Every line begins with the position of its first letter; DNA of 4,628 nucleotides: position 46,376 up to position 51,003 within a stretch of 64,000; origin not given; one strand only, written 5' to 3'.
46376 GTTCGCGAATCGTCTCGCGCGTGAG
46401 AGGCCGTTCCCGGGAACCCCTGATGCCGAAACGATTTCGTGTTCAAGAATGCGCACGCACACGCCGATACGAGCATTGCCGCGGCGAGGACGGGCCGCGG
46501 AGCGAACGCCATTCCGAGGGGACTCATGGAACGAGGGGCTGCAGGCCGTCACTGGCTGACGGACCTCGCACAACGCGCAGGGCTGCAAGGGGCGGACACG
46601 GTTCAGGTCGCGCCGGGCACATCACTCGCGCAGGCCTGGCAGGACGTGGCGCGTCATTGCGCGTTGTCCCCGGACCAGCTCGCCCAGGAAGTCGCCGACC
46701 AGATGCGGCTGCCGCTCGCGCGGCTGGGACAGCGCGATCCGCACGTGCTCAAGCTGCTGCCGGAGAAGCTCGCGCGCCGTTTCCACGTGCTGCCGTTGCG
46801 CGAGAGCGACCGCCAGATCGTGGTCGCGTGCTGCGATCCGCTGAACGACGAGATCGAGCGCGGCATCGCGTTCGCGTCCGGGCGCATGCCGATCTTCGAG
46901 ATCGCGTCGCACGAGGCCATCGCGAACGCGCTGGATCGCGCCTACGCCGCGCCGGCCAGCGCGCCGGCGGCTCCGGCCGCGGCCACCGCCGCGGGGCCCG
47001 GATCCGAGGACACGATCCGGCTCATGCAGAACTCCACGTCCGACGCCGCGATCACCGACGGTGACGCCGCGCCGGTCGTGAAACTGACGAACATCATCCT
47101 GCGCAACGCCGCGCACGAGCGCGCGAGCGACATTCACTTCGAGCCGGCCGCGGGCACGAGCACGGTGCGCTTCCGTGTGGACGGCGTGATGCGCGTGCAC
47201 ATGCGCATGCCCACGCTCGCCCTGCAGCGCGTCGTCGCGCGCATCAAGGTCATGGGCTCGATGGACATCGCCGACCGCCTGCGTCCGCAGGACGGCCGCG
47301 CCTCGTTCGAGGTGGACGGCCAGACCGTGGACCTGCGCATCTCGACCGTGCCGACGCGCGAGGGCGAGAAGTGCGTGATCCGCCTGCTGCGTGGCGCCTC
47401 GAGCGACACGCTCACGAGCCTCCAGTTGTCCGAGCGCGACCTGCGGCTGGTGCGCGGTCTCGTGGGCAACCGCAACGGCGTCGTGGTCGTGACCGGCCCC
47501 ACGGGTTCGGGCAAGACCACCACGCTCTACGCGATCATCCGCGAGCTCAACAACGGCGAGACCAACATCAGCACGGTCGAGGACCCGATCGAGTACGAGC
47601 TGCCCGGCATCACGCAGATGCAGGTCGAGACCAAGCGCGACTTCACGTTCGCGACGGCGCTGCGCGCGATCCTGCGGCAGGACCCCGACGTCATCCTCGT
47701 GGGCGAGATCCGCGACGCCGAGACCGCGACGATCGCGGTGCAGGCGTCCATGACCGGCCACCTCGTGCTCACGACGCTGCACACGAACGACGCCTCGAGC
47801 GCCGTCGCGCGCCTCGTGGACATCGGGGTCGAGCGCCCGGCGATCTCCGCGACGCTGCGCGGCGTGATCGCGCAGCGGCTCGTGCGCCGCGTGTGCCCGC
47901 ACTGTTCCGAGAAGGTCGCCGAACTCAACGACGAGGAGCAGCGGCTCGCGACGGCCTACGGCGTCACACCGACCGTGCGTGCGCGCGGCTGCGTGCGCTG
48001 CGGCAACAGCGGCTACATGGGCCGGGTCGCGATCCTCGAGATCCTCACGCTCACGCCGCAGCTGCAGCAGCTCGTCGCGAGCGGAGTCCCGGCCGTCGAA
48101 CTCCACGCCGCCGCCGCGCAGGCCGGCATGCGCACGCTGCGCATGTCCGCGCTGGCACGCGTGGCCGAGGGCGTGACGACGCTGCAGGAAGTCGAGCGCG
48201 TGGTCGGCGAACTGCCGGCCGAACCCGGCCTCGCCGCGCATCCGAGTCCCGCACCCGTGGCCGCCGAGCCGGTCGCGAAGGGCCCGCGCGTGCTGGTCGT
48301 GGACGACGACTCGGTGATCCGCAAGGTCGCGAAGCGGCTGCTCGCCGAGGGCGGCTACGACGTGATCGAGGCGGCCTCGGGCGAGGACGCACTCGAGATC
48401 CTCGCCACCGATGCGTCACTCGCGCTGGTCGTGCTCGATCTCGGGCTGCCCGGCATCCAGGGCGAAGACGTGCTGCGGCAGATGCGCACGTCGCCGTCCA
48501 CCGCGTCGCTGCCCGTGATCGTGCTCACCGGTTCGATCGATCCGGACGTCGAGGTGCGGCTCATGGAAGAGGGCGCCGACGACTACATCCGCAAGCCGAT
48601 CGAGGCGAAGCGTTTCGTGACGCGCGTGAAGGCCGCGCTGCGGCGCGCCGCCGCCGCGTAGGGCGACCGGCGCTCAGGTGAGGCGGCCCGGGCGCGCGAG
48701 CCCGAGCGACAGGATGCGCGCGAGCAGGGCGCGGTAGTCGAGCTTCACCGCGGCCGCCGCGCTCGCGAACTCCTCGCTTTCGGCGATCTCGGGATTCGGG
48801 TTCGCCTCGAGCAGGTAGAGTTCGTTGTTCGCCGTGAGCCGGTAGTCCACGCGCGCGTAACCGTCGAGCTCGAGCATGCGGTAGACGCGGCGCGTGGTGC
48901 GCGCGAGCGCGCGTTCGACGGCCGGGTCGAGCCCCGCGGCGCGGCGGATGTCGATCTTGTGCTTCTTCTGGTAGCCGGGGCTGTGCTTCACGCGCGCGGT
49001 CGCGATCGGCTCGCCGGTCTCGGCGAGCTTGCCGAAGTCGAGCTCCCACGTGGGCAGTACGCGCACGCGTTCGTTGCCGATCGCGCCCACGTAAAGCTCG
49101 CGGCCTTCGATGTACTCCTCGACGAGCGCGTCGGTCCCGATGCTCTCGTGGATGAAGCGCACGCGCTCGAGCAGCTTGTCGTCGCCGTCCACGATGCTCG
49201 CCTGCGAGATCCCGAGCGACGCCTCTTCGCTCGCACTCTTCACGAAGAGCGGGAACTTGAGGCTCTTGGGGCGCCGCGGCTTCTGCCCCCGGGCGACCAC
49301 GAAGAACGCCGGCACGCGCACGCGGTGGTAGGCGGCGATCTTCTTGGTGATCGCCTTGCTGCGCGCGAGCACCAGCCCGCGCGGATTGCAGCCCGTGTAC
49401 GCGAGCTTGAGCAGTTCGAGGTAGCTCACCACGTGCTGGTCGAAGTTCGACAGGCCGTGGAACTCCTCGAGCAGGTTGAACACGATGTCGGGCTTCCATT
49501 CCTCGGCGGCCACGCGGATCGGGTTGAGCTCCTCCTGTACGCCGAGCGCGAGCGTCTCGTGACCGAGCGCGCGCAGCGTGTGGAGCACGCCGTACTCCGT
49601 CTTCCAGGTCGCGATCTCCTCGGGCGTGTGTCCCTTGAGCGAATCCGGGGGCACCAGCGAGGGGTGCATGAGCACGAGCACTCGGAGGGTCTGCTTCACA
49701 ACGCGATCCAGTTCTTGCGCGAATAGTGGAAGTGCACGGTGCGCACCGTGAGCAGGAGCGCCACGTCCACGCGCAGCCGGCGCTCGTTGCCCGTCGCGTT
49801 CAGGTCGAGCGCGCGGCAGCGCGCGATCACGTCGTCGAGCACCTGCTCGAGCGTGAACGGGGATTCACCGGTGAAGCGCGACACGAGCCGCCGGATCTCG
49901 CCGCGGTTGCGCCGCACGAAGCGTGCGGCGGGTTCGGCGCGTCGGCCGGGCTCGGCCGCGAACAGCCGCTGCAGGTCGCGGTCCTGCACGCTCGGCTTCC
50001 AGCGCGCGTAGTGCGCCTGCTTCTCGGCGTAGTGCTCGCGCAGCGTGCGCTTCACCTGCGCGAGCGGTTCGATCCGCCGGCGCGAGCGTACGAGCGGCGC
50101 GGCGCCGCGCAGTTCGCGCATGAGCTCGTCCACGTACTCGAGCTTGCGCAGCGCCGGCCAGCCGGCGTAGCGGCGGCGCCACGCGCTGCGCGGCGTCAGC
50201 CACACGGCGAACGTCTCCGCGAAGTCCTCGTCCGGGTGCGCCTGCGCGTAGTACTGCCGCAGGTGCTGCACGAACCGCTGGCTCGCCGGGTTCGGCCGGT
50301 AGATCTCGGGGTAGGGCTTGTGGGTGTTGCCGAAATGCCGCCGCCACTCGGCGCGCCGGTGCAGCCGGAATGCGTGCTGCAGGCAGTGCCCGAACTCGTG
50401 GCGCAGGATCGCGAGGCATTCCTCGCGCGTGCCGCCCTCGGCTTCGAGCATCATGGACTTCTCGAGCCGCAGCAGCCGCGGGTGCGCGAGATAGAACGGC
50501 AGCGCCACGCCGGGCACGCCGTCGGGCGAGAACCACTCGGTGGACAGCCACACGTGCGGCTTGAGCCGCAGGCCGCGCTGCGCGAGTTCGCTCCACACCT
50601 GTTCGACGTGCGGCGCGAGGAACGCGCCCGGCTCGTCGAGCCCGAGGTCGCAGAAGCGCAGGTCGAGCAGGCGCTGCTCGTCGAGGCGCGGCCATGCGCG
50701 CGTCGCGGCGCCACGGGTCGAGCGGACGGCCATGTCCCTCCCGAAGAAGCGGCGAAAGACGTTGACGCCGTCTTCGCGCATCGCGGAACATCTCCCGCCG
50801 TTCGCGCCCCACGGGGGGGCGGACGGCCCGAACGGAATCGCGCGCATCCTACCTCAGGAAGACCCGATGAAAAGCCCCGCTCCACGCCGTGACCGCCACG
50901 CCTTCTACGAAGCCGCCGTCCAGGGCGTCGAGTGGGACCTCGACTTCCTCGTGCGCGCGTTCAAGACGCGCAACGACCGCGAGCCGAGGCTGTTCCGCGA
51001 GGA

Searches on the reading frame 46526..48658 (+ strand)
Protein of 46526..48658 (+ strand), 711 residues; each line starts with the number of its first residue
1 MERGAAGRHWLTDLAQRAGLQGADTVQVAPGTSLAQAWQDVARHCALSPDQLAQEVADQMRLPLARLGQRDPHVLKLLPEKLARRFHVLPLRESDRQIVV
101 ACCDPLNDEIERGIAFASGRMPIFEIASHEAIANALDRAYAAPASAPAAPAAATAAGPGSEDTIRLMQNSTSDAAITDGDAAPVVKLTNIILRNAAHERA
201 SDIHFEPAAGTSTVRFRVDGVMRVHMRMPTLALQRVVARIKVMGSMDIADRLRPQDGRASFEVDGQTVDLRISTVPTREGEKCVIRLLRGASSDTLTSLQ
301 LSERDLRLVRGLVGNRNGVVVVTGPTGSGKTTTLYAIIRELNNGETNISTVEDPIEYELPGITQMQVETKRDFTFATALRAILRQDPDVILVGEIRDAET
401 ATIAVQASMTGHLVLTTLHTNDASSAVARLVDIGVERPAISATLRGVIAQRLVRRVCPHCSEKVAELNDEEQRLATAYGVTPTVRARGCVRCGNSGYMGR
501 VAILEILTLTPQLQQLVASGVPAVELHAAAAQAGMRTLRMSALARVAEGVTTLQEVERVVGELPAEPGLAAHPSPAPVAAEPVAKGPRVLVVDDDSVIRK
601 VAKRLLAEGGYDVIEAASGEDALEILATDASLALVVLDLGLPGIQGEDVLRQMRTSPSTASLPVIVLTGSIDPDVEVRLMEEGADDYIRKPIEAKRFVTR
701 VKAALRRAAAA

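Call 65: search_protein_families(library=pfam, proteins=[window:46526-48658:+], max_evalue=0.001)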
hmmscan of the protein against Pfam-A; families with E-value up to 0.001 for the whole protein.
window:46526-48658:+ (711 aa): 7 families
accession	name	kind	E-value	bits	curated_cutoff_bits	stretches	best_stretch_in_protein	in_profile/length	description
PF00437.27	T2SSE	-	2.5e-123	411.8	24.9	1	180-558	4-370/370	Type II/IV secretion system protein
PF00072.30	Response_reg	-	6.8e-25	87.8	30.2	1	589-701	1-110/111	Response regulator receiver domain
PF05157.20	MshEN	-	8.5e-16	58.2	23.1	1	63-144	4-88/90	MshEN domain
PF25199.1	nSTAND_NTPase5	-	5.3e-06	26.8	34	1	307-358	30-83/145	Novel STAND NTPase 5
PF13604.12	AAA_30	-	5e-05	23.6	27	1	301-342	2-43/191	AAA domain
PF13401.12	AAA_22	-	8.8e-05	23.3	27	1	317-383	5-55/130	AAA domain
PF20720.3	nSTAND3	-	0.00043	20.5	27.2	0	315-354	15-54/155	Novel STAND NTPase 3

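Call 84: find_related_loci(query=window:46526-48658:+, collection=metagenome_contigs, flank=3000)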
Query window:46526-48658:+ (711 aa) in metagenome_contigs; peptide patterns used: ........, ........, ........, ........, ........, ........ (x = any residue, [..] = any of these).
189 stretches matched a pattern; 90 encode a relative of the query (tblastn E <= 1e-3); the best 80 are kept; 80 distinct loci.
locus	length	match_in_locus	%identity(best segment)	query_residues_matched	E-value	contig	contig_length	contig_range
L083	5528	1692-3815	82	1-702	0e+0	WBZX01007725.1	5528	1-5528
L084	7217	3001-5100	72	1-699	0e+0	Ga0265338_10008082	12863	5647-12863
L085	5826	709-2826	69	1-699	0e+0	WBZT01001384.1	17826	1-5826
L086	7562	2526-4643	69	1-701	0e+0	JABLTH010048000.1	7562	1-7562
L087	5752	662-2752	51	1-710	0e+0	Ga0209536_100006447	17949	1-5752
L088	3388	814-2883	53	9-708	0e+0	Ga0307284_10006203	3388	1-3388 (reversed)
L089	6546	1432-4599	52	6-706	0e+0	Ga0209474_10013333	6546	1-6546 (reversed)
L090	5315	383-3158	51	9-711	0e+0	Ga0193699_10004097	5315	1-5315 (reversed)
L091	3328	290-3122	52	9-711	0e+0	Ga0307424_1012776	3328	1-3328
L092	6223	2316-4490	47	9-708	0e+0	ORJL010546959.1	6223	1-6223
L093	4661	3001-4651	60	9-562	7e-159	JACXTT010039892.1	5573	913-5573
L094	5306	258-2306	37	41-706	8e-138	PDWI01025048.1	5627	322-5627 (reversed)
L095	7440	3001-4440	43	71-559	4e-114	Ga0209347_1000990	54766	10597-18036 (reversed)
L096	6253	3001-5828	37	50-710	8e-98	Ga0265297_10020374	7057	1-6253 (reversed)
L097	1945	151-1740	35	27-559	4e-102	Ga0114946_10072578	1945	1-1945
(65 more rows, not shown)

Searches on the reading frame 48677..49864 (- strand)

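Call 75: search_protein_families(library=pfam, proteins=[window:48677-49864:-], max_evalue=0.00001)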
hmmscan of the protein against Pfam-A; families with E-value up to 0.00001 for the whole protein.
window:48677-49864:- (396 aa): 1 family
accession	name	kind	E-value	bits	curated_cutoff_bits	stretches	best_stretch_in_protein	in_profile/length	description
PF07478.18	Dala_Dala_lig_C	-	5.4e-24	85.3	24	1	199-385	24-203/204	D-ala D-ala ligase C-terminus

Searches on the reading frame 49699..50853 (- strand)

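Call 75: search_protein_families(library=pfam, proteins=[window:49699-50853:-], max_evalue=0.00001)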
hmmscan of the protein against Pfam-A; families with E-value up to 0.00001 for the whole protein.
window:49699-50853:- (385 aa): 1 family
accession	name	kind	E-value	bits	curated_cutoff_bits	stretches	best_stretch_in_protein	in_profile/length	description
PF15887.11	Peptidase_Mx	-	4.7e-09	36.5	27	1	149-219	89-164/236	Putative zinc-binding metallo-peptidase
